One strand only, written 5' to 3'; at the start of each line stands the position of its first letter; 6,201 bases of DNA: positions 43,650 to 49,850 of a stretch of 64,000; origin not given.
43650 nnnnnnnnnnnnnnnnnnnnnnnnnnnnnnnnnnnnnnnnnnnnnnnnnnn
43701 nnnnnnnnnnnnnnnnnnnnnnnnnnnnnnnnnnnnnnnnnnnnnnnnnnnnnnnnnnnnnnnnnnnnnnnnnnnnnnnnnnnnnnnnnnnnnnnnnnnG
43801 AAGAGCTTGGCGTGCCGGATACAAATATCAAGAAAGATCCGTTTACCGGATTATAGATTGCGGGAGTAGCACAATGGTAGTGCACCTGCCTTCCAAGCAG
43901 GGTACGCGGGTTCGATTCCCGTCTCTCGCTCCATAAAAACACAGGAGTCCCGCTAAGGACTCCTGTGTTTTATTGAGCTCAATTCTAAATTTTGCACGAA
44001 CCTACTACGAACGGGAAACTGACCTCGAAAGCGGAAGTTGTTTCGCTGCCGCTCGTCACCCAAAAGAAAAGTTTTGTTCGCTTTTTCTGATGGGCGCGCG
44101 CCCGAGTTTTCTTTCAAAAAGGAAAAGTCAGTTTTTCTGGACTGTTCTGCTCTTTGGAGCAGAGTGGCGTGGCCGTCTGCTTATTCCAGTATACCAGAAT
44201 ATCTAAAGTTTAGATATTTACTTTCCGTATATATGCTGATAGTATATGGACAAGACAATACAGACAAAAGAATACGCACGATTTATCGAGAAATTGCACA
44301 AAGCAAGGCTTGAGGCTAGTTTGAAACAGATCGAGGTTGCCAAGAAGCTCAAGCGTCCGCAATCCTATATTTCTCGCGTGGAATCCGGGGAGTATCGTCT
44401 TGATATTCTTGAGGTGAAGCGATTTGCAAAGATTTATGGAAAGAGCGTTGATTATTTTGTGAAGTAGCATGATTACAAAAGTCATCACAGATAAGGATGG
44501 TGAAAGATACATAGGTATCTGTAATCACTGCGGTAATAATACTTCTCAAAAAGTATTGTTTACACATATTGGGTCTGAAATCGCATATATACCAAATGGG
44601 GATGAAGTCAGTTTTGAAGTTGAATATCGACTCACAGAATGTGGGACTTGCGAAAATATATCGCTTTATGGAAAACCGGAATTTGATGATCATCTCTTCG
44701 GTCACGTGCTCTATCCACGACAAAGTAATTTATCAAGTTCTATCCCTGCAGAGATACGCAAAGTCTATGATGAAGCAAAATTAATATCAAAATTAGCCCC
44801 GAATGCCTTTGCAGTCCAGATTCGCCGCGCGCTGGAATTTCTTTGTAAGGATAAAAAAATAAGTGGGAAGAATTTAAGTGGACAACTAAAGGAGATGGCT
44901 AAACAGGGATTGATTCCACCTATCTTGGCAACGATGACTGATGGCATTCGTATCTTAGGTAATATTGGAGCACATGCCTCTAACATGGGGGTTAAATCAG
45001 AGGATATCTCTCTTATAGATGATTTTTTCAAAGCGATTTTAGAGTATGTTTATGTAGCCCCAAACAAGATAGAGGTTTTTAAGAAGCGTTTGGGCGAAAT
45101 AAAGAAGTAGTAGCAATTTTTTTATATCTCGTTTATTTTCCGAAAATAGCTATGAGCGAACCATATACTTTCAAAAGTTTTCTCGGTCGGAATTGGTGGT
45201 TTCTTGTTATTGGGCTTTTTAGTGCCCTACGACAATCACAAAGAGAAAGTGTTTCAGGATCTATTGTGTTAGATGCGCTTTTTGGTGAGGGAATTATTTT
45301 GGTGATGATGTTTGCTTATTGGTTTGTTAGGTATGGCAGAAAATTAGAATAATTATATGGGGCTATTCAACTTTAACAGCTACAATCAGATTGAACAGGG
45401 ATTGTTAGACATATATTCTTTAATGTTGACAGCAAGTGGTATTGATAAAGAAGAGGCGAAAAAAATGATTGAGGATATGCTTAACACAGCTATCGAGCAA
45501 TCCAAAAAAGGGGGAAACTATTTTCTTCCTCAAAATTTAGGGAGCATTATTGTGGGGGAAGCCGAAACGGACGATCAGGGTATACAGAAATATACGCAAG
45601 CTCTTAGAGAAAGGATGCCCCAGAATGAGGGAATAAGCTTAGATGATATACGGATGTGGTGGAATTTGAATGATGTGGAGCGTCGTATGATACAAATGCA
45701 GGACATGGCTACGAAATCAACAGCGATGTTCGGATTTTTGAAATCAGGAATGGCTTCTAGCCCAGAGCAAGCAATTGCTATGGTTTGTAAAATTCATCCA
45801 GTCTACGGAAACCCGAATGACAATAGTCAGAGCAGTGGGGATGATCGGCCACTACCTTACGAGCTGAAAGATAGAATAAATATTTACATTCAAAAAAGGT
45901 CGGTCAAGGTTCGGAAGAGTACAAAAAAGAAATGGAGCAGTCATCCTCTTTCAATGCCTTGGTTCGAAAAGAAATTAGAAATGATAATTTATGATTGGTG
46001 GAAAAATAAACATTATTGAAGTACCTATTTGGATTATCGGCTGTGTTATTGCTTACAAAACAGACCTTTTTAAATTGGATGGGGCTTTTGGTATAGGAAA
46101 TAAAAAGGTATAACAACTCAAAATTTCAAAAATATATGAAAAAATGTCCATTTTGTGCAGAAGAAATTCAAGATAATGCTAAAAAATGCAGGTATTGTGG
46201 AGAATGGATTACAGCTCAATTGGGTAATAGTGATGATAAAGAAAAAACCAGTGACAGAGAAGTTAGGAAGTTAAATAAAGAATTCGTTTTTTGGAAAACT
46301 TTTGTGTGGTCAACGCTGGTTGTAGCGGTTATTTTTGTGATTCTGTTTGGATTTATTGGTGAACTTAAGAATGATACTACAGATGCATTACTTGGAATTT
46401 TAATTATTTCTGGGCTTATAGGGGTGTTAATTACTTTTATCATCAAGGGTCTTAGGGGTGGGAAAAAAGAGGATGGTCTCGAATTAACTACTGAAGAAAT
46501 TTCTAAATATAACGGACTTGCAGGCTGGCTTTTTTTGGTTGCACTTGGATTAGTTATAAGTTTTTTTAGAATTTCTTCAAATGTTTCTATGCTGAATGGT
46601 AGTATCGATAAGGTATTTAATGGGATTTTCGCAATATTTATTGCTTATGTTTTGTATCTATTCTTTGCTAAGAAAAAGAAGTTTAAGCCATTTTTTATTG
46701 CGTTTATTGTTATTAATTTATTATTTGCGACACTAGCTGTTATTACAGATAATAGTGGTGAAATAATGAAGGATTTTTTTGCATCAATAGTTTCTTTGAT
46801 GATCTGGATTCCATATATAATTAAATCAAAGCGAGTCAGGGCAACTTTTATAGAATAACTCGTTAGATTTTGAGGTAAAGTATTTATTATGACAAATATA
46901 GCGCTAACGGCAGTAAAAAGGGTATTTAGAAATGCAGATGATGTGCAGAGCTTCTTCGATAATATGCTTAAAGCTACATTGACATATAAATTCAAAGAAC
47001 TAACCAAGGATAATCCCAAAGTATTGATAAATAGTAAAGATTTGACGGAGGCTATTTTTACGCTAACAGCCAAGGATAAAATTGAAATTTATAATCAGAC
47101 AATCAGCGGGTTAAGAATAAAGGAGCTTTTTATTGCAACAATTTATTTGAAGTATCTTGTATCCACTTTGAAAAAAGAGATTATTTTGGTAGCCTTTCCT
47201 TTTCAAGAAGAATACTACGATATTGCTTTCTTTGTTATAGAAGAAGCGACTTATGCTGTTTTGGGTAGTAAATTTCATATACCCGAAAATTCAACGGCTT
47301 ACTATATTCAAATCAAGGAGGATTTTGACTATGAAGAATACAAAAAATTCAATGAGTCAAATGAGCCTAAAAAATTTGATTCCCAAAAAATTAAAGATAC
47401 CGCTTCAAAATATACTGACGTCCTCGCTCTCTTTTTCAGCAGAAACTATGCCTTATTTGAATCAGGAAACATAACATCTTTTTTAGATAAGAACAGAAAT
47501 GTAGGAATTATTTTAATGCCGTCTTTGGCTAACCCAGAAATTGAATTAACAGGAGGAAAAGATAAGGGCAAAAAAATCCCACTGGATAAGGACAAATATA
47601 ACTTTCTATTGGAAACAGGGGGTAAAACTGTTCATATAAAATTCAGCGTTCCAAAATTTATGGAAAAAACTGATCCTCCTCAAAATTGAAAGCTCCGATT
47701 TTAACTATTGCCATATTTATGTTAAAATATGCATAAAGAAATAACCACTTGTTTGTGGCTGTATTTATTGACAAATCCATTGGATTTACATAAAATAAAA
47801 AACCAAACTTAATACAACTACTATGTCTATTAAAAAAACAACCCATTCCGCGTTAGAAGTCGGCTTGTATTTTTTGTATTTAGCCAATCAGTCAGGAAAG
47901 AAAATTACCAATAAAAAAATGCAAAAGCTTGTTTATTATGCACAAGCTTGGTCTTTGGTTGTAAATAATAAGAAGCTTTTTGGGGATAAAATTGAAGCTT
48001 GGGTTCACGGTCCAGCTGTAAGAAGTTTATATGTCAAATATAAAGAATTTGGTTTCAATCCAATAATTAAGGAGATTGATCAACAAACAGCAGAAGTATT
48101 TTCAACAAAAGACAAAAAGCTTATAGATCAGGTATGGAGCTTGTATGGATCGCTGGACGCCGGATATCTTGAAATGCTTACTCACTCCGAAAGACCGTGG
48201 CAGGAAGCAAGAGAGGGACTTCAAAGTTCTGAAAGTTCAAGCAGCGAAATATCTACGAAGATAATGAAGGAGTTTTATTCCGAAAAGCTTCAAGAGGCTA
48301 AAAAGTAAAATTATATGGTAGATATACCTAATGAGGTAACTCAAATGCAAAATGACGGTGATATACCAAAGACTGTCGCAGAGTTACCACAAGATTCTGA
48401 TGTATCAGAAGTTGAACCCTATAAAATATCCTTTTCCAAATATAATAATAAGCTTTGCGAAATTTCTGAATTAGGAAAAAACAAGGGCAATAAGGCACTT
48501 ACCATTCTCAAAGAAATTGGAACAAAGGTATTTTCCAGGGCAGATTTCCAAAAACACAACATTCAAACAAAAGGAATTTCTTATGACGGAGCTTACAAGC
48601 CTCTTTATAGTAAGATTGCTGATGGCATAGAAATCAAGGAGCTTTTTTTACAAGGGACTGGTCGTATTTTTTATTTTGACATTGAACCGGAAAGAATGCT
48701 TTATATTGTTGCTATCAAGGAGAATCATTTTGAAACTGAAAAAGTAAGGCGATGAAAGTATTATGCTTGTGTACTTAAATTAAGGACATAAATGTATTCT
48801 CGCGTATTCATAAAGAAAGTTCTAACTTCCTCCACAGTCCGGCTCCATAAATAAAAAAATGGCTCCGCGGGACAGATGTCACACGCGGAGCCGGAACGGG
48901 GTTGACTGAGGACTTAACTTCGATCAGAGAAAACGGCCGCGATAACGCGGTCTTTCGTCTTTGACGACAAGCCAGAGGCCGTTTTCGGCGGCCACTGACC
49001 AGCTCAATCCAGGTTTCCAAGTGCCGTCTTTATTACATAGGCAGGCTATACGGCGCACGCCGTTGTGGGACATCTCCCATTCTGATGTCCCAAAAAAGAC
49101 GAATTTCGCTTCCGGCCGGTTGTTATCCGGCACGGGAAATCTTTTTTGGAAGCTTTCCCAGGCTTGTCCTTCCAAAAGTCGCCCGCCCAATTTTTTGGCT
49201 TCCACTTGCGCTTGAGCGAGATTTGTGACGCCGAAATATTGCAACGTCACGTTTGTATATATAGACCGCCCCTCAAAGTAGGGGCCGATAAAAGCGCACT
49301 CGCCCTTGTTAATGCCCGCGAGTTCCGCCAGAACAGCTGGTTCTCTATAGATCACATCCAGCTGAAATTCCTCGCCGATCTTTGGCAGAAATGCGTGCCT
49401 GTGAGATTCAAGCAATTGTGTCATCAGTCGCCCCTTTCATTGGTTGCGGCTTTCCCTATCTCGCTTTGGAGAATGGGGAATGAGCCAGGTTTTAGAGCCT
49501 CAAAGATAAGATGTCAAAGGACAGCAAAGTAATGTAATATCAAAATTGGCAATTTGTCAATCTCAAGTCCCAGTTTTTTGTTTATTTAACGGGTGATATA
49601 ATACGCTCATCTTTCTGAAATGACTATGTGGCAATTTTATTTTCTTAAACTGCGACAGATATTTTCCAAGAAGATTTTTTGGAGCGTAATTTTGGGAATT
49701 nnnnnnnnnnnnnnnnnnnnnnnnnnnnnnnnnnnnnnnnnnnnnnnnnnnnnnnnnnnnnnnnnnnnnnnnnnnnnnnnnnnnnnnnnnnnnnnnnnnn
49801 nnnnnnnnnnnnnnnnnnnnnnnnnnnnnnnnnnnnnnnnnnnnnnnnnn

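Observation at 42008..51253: About 9-kb tRNA-flanked accessory island packed with defence/TA-like modules and orphan genes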

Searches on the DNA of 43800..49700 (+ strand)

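Call 55: search_rna_families(source=window, start=43800, end=49700, threshold=evalue, max_evalue=1)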
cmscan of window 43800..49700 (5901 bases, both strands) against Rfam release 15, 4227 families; matches with E-value up to 1: 4.
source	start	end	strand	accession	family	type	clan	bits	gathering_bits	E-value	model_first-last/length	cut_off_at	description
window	43860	43930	+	RF00005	tRNA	Gene; tRNA;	CL00001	71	29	1.6e-14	1-71/71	no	tRNA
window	43927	43979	-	RF03800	mir-4477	Gene; miRNA;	-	22.3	74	0.93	1-81/81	no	mir-4477 microRNA precursor family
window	47860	47978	-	RF02640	MOSES4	Gene; sRNA;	-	22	54.8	0.56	1-176/176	no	S. pyogenes small RNA MOSES4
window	48712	48933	+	RF01407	STnc560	Gene; sRNA;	-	20.5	55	0.47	1-214/214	no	STnc560 Hfq binding RNA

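Call 110: search_rna_families(source=L081, start=11560, end=12100, threshold=evalue, max_evalue=1, show_alignments=2)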
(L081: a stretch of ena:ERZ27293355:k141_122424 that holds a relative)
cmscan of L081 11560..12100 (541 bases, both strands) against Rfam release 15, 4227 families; matches with E-value up to 1: 0.
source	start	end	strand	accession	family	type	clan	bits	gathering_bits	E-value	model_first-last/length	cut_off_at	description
